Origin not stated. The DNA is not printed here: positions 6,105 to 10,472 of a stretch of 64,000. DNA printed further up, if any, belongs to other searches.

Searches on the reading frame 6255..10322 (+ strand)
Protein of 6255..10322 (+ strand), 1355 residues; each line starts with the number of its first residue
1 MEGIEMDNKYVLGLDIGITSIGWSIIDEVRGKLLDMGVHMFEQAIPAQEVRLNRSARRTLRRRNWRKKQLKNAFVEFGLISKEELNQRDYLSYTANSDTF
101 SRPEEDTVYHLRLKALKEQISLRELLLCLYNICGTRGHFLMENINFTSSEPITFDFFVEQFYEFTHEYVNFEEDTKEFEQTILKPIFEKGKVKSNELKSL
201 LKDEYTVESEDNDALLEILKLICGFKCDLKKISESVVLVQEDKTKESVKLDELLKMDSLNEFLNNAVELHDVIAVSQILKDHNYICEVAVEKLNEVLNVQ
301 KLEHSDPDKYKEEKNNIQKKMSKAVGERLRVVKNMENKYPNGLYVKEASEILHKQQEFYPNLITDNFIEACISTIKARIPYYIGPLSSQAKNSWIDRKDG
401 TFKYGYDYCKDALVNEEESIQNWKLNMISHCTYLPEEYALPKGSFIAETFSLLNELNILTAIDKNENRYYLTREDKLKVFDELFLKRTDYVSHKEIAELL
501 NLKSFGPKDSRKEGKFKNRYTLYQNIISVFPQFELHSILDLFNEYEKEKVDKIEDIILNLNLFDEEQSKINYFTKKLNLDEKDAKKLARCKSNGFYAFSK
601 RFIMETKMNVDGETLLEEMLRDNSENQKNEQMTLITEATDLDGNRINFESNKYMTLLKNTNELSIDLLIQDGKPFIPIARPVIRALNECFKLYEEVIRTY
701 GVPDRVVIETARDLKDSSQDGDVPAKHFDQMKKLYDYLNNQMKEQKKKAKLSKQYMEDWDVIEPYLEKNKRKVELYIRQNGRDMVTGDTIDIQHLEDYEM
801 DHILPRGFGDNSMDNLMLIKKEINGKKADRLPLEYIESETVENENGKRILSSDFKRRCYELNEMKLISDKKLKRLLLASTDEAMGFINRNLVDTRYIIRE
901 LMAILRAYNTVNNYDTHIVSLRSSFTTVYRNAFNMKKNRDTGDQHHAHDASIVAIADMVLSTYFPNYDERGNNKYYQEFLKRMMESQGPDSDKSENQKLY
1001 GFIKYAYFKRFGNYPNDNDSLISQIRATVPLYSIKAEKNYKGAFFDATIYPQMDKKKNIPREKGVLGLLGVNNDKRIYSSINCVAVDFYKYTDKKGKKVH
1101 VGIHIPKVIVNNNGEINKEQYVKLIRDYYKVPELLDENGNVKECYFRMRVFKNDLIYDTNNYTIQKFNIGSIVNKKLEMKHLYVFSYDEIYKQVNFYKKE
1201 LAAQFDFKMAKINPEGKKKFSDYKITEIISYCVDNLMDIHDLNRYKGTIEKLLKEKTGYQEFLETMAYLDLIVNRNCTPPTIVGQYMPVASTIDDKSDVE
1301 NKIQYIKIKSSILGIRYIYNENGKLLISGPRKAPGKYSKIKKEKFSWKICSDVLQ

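Call 3: search_protein_families(library=pfam, proteins=[window:6255-10322:+], max_evalue=1)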
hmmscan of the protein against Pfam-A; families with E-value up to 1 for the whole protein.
window:6255-10322:+ (1355 aa): 4 families
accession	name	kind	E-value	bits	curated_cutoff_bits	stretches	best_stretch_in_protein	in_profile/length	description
PF16592.10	Cas9_REC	-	4e-32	112.1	25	1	311-636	217-527/541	REC lobe of CRISPR-associated endonuclease Cas9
PF22702.2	Cas9_RuvC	-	3.4e-15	56.8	27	1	895-982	1-92/151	Cas9 RuvC domain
PF13395.12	HNH_4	-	3.1e-11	43.5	22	1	783-832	1-53/54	HNH endonuclease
PF18541.7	RuvC_III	-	1.9e-06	28.4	26.2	2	885-937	5-55/179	RuvC endonuclease subdomain 3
